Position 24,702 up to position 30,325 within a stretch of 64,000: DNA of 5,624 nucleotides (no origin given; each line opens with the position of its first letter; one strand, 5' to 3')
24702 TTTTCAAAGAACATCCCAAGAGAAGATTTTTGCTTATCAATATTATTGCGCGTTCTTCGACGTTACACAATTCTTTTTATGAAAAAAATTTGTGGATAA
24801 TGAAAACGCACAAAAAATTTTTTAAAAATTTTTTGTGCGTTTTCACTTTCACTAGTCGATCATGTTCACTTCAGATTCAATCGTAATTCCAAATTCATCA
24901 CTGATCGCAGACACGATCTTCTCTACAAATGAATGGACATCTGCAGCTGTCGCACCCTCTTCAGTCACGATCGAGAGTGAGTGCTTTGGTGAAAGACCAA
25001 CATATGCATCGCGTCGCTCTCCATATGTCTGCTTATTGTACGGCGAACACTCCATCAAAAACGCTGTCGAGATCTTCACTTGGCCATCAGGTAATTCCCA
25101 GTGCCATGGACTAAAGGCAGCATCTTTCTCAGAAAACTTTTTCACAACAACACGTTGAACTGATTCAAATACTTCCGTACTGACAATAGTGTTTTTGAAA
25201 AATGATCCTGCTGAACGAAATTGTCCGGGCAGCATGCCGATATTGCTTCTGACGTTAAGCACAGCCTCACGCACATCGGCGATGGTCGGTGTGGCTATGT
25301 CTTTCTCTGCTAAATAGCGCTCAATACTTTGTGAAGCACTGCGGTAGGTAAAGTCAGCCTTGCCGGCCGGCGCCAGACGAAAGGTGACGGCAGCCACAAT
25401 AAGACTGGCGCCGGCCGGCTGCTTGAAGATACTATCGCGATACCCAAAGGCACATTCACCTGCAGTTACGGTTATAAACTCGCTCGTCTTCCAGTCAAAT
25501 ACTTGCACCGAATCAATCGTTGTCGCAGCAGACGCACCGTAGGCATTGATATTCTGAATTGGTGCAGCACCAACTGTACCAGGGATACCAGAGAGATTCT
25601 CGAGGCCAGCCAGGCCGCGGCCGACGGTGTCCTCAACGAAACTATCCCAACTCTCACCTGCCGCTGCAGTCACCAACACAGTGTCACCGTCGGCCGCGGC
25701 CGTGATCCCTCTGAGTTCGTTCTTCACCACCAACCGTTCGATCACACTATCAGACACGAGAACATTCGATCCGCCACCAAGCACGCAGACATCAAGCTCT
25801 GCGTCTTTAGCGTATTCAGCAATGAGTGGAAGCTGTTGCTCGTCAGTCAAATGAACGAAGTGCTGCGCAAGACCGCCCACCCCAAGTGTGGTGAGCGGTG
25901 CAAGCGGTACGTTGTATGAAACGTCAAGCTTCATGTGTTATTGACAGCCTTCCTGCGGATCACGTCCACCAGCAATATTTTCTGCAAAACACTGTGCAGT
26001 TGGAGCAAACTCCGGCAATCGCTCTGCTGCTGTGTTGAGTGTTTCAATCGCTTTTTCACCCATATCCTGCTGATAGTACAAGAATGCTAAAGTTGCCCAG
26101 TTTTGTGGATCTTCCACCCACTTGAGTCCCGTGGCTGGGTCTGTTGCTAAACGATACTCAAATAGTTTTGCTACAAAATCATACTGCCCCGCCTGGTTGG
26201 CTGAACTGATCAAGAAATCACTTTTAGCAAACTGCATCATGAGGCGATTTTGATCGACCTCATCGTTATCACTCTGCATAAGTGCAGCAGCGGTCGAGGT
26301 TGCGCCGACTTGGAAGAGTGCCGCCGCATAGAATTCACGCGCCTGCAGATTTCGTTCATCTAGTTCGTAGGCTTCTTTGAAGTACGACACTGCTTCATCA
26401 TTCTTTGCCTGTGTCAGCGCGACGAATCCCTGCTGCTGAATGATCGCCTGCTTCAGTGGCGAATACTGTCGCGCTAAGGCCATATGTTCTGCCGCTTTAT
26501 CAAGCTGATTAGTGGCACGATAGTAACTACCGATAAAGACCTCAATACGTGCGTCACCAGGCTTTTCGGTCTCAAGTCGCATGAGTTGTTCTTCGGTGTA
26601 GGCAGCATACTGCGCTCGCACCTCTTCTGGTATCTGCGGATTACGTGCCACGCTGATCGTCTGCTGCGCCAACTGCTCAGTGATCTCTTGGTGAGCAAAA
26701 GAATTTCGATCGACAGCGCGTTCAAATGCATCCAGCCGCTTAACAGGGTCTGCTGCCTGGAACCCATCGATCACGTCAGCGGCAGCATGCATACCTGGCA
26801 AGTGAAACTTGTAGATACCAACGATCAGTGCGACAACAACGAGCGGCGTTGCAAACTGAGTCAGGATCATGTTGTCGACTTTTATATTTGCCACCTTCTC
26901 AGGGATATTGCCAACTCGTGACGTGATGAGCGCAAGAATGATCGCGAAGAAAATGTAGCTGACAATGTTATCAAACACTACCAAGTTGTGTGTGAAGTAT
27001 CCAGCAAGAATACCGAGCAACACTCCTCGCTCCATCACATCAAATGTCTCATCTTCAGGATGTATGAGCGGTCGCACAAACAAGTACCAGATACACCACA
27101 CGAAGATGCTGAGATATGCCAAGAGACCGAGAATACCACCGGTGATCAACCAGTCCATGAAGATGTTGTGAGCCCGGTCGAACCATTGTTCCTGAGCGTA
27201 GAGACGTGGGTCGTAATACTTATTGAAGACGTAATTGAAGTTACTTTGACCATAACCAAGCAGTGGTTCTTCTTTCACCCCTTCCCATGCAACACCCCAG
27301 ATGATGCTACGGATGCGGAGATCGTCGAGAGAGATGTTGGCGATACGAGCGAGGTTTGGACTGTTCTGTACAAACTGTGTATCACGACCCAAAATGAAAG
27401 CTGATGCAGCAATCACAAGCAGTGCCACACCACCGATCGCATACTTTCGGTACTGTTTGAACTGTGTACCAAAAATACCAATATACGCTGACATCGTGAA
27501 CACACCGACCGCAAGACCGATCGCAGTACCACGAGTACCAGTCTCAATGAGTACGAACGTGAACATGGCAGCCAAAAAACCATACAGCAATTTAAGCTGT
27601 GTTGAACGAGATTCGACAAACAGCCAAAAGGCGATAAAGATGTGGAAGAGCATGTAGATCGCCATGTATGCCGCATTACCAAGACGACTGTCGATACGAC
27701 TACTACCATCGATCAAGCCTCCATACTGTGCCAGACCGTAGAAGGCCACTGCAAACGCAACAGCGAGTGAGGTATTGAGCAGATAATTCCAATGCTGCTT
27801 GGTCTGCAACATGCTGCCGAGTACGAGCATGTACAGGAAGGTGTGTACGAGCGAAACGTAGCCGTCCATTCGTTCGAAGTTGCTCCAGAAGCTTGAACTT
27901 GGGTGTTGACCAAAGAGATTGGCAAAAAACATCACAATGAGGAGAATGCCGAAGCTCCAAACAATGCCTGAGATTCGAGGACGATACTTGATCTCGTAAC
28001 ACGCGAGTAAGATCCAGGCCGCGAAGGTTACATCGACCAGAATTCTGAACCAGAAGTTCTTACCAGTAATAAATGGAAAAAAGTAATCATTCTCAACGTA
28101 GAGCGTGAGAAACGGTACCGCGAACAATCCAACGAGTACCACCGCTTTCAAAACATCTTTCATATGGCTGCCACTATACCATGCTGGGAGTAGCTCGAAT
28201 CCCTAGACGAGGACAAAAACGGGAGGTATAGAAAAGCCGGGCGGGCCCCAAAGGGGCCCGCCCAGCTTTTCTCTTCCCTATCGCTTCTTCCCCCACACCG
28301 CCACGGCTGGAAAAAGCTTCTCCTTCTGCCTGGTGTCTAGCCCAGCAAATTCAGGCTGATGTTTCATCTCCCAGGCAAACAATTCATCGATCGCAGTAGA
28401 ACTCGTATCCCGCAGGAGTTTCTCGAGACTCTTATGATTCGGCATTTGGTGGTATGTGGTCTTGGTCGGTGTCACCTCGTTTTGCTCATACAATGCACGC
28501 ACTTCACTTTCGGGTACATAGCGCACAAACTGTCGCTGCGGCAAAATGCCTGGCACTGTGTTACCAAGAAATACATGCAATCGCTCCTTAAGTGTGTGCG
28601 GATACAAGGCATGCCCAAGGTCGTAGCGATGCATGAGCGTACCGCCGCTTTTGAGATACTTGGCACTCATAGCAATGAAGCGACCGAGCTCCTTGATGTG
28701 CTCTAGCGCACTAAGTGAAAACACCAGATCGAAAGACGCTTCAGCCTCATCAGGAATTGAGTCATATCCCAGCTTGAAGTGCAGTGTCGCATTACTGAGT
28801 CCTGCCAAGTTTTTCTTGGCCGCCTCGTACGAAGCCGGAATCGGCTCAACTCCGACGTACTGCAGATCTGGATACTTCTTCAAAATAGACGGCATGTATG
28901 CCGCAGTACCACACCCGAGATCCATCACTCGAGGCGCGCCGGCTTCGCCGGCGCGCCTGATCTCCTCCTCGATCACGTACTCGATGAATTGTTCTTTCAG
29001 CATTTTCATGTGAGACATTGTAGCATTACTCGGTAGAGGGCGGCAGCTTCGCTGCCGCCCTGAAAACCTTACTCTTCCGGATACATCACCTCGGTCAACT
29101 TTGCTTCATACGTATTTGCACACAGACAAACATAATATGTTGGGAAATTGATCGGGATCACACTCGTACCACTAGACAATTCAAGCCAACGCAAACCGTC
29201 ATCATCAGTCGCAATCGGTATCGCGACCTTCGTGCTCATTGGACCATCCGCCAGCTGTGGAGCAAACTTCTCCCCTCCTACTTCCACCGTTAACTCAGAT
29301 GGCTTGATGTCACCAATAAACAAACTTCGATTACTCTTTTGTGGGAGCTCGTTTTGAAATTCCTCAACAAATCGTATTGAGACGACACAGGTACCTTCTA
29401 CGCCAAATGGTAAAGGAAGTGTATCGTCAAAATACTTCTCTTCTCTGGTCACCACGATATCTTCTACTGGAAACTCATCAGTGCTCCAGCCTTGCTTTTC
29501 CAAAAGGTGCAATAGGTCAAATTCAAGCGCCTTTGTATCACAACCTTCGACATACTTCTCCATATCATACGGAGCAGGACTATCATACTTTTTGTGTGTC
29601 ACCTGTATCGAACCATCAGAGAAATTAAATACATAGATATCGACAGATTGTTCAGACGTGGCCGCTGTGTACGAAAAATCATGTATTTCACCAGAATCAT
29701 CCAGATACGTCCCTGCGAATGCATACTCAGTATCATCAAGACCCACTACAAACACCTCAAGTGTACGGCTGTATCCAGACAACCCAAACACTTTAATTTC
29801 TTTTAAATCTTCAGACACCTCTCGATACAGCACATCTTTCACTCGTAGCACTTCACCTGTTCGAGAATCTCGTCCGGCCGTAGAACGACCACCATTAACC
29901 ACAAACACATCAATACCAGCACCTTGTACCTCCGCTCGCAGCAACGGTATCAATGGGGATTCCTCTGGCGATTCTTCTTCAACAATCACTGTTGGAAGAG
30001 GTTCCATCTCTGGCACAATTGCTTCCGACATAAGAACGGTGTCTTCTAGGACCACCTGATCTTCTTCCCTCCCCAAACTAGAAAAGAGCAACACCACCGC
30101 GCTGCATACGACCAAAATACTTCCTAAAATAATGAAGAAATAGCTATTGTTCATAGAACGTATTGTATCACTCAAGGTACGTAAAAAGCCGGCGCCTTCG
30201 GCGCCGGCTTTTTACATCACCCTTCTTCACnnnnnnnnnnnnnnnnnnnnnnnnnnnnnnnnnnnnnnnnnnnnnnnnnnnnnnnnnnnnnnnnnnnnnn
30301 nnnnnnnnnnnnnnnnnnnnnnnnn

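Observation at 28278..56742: ~28-kb glycan locus with 9 glycosyltransferases and 7 methyltransferases around a Gmd / C-methyltransferase / cupin-isomerase / SDR core: predicted heavily methylated branched 6-deoxyhexose glycan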

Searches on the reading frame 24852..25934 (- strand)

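Call 7: search_protein_families(library=pfam, proteins=[window:24852-25934:-], max_evalue=1)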
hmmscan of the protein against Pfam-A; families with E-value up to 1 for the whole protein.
window:24852-25934:- (360 aa): 2 families
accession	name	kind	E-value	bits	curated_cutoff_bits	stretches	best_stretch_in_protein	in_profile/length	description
PF01565.28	FAD_binding_4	-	5.4e-18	65.5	26.4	1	24-149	2-131/139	FAD binding domain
PF02873.21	MurB_C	-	1.2e-12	48.3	27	2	312-359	52-99/99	UDP-N-acetylenolpyruvoylglucosamine reductase, C-terminal domain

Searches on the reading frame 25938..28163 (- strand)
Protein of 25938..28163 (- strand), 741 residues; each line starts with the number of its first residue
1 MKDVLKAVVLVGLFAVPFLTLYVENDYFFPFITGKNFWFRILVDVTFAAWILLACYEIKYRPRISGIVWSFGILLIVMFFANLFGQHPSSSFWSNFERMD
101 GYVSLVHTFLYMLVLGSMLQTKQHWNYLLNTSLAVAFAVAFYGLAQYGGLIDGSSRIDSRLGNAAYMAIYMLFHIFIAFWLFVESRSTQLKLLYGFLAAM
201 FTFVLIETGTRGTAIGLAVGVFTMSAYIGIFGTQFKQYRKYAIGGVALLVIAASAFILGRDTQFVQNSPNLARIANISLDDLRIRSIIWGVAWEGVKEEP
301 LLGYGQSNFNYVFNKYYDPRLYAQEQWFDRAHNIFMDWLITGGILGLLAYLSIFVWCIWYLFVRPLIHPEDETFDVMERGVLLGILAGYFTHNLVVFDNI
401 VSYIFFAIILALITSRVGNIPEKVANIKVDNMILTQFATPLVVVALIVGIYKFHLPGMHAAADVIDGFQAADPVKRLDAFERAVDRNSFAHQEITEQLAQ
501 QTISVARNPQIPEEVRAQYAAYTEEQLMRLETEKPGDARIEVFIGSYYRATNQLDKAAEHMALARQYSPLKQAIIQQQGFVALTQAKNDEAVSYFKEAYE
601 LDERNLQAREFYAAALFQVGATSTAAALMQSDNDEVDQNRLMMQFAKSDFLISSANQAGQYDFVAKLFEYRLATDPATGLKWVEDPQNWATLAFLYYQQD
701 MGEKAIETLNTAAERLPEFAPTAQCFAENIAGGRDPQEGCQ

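Call 7: search_protein_families(library=pfam, proteins=[window:25938-28163:-], max_evalue=1)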
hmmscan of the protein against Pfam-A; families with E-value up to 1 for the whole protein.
window:25938-28163:- (741 aa): 11 families
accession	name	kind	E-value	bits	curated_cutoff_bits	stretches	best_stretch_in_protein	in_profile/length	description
PF04932.20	Wzy_C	-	1e-17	64.8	31.7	1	197-351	2-149/149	O-Antigen ligase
PF14559.12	TPR_19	-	2.7e-06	28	25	2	583-631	2-50/68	Tetratricopeptide repeat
PF13424.12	TPR_12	-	7.9e-05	23.2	30.1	1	574-621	4-53/77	Tetratricopeptide repeat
PF07719.23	TPR_2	-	0.00019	21.7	27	2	578-605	7-34/34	Tetratricopeptide repeat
PF13181.12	TPR_8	-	0.00023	21.5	25.7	1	579-604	8-33/34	Tetratricopeptide repeat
PF00515.34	TPR_1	-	0.00067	19.8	27.8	0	689-719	4-34/34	Tetratricopeptide repeat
PF13428.12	TPR_14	-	0.0012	19.8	23.5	1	686-721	1-36/44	Tetratricopeptide repeat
PF23914.1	TPR_CcmH_CycH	-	0.019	15.3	42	1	534-631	46-146/158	Cytochrome c-type biogenesis protein H TPR domain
PF06244.18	Ccdc124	-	0.039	14.7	24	1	492-536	13-58/82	Coiled-coil domain-containing protein 124 /Oxs1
PF12927.12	DUF3835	-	0.075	14.3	21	1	550-584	18-53/78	Domain of unknown function (DUF3835)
PF12895.13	ANAPC3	-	0.69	10.7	27.2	0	587-626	38-76/82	Anaphase-promoting complex, cyclosome, subunit 3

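Call 54: search_protein_families(library=ncbifam, proteins=[window:25938-28163:-], max_evalue=0.00001)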
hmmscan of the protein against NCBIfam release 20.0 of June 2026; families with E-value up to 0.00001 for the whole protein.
window:25938-28163:- (741 aa): 3 families
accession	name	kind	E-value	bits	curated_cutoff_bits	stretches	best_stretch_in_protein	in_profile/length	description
TIGR00947.1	2A73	equivalog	1.3e-10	40.8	366.4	1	41-354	43-358/425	IctB family putative bicarbonate transporter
NF040959.1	MamA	equivalog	3e-06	26.8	200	0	525-603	126-204/204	magnetosome protein MamA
TIGR02917.1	PEP_TPR_lipo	equivalog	8.5e-06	23.9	312.2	0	523-638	348-463/899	XrtA/PEP-CTERM system TPR-repeat protein PrsT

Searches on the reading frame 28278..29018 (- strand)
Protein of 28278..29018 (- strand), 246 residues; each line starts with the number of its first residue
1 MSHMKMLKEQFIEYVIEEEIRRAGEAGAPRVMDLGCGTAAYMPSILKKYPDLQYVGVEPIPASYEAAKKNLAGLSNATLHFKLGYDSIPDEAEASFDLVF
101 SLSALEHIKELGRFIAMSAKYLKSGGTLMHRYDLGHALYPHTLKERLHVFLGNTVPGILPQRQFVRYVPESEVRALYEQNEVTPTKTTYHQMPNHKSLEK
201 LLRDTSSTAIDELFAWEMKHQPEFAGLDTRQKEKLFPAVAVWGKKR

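Call 3: search_protein_families(library=pfam, proteins=[window:28278-29018:-], max_evalue=0.001)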
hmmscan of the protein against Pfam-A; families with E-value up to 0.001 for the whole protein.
window:28278-29018:- (246 aa): 8 families
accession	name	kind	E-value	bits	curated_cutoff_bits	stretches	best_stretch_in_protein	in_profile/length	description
PF08242.18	Methyltransf_12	-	9.8e-15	55.5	30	1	32-128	1-98/98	Methyltransferase domain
PF13489.12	Methyltransf_23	-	7.5e-13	49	27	1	12-179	5-156/164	Methyltransferase domain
PF08241.18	Methyltransf_11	-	3.1e-12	47.4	21.2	1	33-129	2-94/95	Methyltransferase domain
PF13649.12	Methyltransf_25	-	1.1e-11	45.7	27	1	31-126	1-97/97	Methyltransferase domain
PF13847.12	Methyltransf_31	-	8.9e-10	38.9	27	1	30-132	6-111/145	Methyltransferase domain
PF08003.17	Methyltransf_9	-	7.6e-06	25.6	23.8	1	30-129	118-216/315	Protein of unknown function (DUF1698)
PF05175.20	MTS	-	0.00011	22.3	23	1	30-129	34-137/170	Methyltransferase small domain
PF02353.26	CMAS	-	0.00082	19.2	27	0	30-130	65-164/273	Mycolic acid cyclopropane synthetase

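Call 54: search_protein_families(library=ncbifam, proteins=[window:28278-29018:-], max_evalue=0.00001)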
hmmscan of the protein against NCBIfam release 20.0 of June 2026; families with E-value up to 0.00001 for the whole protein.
window:28278-29018:- (246 aa): 8 families
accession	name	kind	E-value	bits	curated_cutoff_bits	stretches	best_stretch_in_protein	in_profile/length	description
TIGR01983.1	UbiG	equivalog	1.8e-09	37.3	102.95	1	4-187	25-205/228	bifunctional 2-polyprenyl-6-hydroxyphenol methylase/3-demethylubiquinol 3-O-methyltransferase UbiG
TIGR02072.1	BioC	equivalog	6.8e-09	35.9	184.95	1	26-180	33-170/244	malonyl-ACP O-methyltransferase BioC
NF045667.1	MTase_DVU1556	equivalog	4.7e-07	29.5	155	1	23-129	18-118/213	DVU_1556 family methyltransferase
TIGR03534.1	RF_mod_PrmC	equivalog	7.2e-07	28.9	199.1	1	13-100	74-161/253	peptide chain release factor N(5)-glutamine methyltransferase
NF041536.1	ArsM_DUF2284_UU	exception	8.8e-07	27.6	575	1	30-172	79-221/459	arsenite methyltransferase/DUF2284 domain selenoprotein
TIGR00452.1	TIGR00452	equivalog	2e-06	26.8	275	1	30-129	120-218/316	tRNA 5-methoxyuridine(34)/uridine 5-oxyacetic acid(34) synthase CmoB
NF011650.0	PRK15068.1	equivalog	2.4e-06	26.7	209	1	30-129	125-224/324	tRNA 5-methoxyuridine(34)/uridine 5-oxyacetic acid(34) synthase CmoB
TIGR04543.1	ketoArg_3Met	equivalog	4.3e-06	26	425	1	29-71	151-193/336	2-ketoarginine methyltransferase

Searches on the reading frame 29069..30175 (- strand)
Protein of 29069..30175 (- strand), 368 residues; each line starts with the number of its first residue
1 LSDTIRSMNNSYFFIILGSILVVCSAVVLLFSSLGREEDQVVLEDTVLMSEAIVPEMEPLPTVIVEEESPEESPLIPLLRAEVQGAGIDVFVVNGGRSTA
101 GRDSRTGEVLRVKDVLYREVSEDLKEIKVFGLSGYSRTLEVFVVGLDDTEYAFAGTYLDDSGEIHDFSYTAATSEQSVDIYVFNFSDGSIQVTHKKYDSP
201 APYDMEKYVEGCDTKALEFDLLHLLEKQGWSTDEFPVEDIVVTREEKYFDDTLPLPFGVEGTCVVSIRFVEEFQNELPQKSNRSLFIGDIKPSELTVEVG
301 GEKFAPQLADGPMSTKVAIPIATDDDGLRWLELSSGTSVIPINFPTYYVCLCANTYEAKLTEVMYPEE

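Call 3: search_protein_families(library=pfam, proteins=[window:29069-30175:-], max_evalue=0.001)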
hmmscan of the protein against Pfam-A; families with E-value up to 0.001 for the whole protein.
window:29069-30175:- (368 aa): 0 families

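Call 7: search_protein_families(library=pfam, proteins=[window:29069-30175:-], max_evalue=1)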
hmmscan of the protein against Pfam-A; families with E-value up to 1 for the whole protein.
window:29069-30175:- (368 aa): 0 families
